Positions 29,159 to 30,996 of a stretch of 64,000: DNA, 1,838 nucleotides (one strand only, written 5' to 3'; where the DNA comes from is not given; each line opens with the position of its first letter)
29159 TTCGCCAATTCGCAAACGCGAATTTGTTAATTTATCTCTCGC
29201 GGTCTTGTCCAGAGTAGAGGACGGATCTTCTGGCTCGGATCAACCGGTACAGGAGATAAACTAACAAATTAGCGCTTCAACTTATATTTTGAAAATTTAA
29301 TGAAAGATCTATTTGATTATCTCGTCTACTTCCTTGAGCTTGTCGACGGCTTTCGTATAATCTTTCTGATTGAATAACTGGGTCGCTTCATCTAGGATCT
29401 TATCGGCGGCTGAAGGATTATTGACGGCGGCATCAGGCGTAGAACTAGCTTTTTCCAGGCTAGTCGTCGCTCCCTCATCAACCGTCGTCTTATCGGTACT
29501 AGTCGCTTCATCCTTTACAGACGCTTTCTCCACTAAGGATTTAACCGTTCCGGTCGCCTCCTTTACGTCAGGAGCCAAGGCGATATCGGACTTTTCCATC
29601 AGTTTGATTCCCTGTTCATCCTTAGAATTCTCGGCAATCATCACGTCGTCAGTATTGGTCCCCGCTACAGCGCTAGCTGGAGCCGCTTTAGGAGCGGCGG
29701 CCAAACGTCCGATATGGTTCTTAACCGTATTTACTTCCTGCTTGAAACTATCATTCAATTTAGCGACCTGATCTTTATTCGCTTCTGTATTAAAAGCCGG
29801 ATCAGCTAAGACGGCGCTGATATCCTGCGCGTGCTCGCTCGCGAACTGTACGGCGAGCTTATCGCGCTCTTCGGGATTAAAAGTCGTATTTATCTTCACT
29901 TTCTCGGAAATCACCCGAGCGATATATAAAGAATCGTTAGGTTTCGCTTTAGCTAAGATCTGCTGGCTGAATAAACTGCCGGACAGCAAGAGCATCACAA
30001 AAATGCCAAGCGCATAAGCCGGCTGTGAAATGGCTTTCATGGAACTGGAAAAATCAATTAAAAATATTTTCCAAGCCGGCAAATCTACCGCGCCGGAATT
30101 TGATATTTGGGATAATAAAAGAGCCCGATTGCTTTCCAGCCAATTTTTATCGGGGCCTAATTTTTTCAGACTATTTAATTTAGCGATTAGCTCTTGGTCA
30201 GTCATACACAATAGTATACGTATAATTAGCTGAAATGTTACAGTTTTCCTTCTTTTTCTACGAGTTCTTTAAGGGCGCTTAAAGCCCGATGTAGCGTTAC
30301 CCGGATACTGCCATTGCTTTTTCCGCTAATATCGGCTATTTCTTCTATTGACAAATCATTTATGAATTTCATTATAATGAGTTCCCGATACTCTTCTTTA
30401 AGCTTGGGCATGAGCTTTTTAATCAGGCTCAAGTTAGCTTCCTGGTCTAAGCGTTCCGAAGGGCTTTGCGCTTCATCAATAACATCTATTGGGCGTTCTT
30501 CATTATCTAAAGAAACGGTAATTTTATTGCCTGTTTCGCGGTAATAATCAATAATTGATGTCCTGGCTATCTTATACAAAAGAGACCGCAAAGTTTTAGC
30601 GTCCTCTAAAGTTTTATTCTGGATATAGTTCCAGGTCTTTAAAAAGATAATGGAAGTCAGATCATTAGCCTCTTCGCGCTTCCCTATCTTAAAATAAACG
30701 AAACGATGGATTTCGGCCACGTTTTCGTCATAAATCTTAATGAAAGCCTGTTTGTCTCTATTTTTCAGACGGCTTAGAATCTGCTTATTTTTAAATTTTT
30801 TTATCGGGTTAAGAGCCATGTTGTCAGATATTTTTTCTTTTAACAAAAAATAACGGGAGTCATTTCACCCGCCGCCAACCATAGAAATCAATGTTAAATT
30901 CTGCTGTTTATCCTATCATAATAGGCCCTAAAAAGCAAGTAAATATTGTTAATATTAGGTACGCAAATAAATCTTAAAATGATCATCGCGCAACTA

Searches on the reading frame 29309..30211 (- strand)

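Call 22: search_protein_families(library=pfam, proteins=[window:29309-30211:-], max_evalue=0.0001)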
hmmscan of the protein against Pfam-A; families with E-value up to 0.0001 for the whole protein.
window:29309-30211:- (300 aa): 1 family
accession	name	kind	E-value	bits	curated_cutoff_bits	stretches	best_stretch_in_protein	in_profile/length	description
PF18915.5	DUF5667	-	4.8e-05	24.1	27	0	90-167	3-74/99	Domain of unknown function (DUF5667)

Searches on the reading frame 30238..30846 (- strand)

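Call 22: search_protein_families(library=pfam, proteins=[window:30238-30846:-], max_evalue=0.0001)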
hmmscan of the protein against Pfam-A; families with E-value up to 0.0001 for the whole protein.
window:30238-30846:- (202 aa): 3 families
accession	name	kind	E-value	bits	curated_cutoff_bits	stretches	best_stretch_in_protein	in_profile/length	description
PF08281.18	Sigma70_r4_2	-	3.5e-14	52.6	25.7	1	142-192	4-54/54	Sigma-70, region 4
PF04545.22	Sigma70_r4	-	2.5e-08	33.7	24.1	1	146-194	2-50/50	Sigma-70, region 4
PF04542.20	Sigma70_r2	-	1.7e-07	31.4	24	1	39-105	2-68/71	Sigma-70 region 2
